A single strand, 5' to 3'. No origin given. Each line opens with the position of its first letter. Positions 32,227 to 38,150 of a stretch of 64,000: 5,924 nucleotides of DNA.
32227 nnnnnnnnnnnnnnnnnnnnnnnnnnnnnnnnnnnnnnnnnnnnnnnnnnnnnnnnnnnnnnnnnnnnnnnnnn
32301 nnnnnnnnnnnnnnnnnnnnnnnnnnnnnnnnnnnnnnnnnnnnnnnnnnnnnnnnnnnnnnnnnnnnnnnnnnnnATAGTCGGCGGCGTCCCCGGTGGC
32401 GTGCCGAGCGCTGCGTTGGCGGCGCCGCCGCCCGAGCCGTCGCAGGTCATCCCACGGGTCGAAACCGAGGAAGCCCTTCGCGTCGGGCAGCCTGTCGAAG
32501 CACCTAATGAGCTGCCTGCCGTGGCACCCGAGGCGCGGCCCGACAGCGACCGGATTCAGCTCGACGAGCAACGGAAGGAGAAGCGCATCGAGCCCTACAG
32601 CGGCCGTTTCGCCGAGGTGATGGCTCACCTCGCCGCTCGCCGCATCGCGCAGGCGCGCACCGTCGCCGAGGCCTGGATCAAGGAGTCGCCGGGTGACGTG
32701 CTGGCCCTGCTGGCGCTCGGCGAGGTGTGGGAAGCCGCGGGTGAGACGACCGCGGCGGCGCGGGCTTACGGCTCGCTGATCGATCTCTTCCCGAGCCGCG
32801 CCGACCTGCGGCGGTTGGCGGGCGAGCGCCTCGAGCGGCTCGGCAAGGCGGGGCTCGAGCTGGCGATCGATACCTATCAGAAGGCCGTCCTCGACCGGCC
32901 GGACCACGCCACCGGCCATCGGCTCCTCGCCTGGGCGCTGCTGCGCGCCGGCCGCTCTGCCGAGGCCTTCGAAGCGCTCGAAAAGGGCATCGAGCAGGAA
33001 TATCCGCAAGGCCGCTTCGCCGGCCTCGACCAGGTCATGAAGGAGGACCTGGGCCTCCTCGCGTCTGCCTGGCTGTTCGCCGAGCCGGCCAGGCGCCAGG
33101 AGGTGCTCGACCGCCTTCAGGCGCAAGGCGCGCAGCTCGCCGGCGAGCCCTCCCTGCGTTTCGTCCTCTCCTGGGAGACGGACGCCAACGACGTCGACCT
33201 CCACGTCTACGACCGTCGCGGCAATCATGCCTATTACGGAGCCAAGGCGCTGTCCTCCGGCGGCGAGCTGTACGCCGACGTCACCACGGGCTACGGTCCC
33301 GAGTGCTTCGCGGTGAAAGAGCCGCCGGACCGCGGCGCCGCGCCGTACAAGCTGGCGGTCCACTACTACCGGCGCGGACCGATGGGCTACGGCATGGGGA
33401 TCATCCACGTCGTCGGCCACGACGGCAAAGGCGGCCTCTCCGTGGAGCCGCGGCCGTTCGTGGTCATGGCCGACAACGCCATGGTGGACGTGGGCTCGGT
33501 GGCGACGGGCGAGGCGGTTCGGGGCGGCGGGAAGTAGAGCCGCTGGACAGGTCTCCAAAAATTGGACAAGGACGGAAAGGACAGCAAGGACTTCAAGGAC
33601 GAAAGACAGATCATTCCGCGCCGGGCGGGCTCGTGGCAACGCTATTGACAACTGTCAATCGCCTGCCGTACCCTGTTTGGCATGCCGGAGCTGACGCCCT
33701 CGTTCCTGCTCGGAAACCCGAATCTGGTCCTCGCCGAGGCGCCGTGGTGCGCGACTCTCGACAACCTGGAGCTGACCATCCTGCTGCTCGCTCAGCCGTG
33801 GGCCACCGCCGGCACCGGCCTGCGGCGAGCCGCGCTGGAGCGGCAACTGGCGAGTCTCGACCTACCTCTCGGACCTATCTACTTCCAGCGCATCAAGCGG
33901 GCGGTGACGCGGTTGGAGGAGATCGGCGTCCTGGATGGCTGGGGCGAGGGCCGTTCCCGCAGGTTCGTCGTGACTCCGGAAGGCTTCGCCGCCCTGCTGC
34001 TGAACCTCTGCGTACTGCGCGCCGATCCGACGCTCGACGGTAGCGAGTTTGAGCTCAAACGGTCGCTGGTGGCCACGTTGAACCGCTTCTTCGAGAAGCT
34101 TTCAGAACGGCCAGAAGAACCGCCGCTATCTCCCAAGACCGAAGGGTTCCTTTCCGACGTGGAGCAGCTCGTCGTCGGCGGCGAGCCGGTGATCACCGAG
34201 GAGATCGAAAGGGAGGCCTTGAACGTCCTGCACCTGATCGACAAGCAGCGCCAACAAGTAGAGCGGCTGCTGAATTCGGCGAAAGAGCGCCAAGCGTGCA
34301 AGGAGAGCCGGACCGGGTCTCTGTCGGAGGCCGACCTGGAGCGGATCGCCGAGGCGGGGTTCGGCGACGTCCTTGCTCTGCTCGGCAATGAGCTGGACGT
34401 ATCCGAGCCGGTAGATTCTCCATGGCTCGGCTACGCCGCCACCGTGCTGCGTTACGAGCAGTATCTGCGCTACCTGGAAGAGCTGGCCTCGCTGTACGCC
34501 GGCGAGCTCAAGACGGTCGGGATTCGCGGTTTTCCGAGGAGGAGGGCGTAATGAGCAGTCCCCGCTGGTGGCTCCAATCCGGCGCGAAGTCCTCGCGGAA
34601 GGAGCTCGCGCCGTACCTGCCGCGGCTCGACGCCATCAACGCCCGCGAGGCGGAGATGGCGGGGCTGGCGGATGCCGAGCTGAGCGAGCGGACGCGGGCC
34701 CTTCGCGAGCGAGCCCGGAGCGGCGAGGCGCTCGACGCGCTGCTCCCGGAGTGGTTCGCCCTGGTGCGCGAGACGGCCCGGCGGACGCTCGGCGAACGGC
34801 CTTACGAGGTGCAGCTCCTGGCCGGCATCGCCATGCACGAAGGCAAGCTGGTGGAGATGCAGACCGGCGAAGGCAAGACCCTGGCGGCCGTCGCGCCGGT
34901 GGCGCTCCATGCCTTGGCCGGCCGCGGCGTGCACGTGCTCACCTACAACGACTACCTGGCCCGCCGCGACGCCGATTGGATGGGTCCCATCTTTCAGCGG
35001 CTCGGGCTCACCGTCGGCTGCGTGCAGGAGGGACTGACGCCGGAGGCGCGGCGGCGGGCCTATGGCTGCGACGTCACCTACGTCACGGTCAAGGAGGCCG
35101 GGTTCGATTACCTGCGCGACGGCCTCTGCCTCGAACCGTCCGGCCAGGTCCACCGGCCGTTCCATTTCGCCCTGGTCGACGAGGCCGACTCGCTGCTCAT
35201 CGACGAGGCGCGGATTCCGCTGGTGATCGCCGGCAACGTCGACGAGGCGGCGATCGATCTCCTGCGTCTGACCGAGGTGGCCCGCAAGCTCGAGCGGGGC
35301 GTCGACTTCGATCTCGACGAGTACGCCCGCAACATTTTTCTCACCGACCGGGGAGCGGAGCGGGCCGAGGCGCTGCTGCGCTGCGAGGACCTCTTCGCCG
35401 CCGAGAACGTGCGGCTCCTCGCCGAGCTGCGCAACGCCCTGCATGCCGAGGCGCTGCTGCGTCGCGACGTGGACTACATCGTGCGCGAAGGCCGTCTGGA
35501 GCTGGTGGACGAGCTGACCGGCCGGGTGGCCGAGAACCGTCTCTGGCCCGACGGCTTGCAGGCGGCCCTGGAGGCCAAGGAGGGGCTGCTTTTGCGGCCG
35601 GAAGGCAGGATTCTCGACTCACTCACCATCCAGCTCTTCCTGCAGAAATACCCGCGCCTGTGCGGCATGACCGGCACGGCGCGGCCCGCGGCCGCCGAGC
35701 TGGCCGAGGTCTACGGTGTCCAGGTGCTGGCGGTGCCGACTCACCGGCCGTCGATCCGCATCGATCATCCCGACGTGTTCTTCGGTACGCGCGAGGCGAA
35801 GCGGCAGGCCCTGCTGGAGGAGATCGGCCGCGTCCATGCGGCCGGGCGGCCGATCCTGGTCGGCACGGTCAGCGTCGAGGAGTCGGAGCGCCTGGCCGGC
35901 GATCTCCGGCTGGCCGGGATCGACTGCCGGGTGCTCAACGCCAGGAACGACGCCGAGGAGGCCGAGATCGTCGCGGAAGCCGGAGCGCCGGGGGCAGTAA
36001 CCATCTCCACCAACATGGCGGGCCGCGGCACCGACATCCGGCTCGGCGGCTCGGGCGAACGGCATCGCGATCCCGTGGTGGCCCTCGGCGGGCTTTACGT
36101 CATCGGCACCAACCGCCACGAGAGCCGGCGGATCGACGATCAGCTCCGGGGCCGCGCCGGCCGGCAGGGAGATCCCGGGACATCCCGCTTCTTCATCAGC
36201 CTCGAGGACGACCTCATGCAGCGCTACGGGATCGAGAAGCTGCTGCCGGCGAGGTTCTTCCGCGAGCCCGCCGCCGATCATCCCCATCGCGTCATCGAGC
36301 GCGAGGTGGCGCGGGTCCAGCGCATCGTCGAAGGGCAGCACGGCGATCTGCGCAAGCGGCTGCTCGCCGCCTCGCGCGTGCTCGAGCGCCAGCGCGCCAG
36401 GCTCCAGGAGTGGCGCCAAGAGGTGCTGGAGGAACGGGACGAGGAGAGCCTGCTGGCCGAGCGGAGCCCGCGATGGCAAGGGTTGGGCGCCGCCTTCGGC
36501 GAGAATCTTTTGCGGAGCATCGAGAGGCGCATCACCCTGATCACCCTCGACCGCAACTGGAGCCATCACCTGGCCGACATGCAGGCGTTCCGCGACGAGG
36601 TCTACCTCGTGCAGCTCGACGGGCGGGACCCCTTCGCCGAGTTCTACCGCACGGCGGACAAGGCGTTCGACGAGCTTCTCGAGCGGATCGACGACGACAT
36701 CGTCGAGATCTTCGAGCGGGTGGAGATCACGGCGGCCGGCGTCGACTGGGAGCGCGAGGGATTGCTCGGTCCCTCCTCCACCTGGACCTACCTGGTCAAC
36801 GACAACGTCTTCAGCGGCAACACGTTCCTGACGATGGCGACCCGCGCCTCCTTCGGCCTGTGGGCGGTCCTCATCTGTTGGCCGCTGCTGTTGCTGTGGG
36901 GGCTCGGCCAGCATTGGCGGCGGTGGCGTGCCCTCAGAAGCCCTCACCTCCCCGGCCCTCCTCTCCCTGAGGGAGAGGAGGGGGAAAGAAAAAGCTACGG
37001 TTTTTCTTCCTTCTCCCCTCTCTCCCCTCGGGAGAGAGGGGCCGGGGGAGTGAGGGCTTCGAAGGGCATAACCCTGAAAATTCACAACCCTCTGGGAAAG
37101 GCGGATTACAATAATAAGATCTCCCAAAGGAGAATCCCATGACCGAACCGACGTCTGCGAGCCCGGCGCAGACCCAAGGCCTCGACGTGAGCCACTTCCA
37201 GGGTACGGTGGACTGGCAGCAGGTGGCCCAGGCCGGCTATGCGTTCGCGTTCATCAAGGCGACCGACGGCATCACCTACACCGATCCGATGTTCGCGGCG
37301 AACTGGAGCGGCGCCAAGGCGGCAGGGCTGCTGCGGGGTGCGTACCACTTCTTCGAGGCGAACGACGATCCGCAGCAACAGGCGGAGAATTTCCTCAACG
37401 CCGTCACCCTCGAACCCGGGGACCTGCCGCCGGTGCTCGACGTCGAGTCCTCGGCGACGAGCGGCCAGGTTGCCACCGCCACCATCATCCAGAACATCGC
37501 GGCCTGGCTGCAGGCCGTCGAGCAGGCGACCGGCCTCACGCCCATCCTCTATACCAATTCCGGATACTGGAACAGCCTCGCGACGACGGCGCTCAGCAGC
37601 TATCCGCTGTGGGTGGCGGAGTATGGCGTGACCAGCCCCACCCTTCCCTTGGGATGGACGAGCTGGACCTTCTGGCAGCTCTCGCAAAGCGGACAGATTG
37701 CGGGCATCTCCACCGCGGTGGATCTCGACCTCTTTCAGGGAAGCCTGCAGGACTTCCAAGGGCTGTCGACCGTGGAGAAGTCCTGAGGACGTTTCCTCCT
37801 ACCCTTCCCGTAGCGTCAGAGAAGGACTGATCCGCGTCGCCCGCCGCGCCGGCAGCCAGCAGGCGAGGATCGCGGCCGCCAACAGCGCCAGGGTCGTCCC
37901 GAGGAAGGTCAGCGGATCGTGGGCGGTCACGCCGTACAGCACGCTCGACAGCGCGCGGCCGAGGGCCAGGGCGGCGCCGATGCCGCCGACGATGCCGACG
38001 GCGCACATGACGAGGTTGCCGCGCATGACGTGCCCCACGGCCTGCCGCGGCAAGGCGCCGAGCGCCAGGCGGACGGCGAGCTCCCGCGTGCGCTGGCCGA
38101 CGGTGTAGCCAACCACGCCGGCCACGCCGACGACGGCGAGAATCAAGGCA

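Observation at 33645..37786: Operon: unknown 289-aa protein, divergent SecA paralog with a C-terminal TM segment, and a leaderless GH25 muramidase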

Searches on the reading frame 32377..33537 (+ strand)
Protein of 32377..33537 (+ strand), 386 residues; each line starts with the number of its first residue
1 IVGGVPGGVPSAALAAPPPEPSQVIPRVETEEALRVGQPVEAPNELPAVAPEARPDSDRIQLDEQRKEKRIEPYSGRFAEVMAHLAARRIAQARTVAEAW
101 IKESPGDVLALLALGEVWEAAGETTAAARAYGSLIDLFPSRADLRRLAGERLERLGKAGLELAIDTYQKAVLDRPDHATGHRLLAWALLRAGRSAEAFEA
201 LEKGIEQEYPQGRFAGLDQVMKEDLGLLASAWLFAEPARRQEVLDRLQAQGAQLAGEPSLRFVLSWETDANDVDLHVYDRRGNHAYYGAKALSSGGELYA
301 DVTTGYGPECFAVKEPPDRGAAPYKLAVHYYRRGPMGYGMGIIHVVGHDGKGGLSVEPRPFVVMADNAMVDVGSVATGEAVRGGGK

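Call 40: search_protein_families(library=pfam, proteins=[window:32377-33537:+], max_evalue=0.001)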
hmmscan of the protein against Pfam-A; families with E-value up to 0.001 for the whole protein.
window:32377-33537:+ (386 aa): 7 families
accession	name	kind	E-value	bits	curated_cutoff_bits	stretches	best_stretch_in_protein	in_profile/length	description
PF13432.12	TPR_16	-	9.7e-13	48.7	32.7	2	79-140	2-63/65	Tetratricopeptide repeat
PF14559.12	TPR_19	-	2.7e-07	31.3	25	0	163-216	10-63/68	Tetratricopeptide repeat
PF13174.12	TPR_6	-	1.1e-06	29.3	26.3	0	110-139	2-31/33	Tetratricopeptide repeat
PF13428.12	TPR_14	-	1.6e-06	28.6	23.5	0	81-116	8-43/44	Tetratricopeptide repeat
PF07719.23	TPR_2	-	0.00054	20.3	27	0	179-206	2-29/34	Tetratricopeptide repeat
PF13424.12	TPR_12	-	0.0008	20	30.1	0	161-206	27-73/77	Tetratricopeptide repeat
PF13431.12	TPR_17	-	0.0008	19.9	24.4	0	167-197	2-32/34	Tetratricopeptide repeat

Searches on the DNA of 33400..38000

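Call 66: search_rna_families(source=window, start=33400, end=38000, threshold=evalue, max_evalue=1)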
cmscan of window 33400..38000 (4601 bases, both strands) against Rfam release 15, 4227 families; matches with E-value up to 1: 37.
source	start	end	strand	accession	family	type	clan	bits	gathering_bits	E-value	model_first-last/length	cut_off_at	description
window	36937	37060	+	RF03861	mir-4484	Gene; miRNA;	-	36.5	90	0.00048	1-89/89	no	mir-4484 microRNA precursor family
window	36952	37045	+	RF03379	mir-4667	Gene; miRNA;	-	36.2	68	0.00061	1-93/93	no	mir-4667 microRNA precursor family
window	36940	37057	-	RF03861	mir-4484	Gene; miRNA;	-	35.7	90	0.00076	1-89/89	no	mir-4484 microRNA precursor family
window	36931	37066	-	RF03837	mir-3138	Gene; miRNA;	-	35.2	90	0.0044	1-82/82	no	mir-3138 microRNA precursor family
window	36952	37045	-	RF03952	mir-3718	Gene; miRNA;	-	34.7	78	3.6e-05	1-92/92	no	mir-3718 microRNA precursor family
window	36951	37047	+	RF03329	mir-4743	Gene; miRNA;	-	33.6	72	0.00017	1-101/101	no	mir-4743 microRNA precursor family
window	36937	37060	+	RF04240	mir-4716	Gene; miRNA;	-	33.6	76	0.00025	1-84/84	no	mir-4716 microRNA precursor family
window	36949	37049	-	RF04119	MIR1858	Gene; miRNA;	-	33.5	137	0.0056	1-197/197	no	MIR1858 microRNA precursor family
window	36952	37045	-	RF03379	mir-4667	Gene; miRNA;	-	33.3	68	0.0031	1-93/93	no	mir-4667 microRNA precursor family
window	36941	37056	+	RF03837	mir-3138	Gene; miRNA;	-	32.8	90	0.016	1-82/82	no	mir-3138 microRNA precursor family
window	36953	37044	+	RF03952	mir-3718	Gene; miRNA;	-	32.6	78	0.00016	1-92/92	no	mir-3718 microRNA precursor family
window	36935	37062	-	RF03849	MIR1219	Gene; miRNA;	-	30.8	79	0.002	1-82/82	no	MIR1219 microRNA precursor family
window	36940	37052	-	RF03329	mir-4743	Gene; miRNA;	-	29.9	72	0.002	1-101/101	no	mir-4743 microRNA precursor family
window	36968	37030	+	RF03946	mir-3132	Gene; miRNA;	-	28.9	84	0.053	1-75/75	no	mir-3132 microRNA precursor family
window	36967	37031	+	RF00942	mir-1224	Gene; miRNA;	-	27.8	105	0.059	1-86/86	no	mir-1224 microRNA precursor family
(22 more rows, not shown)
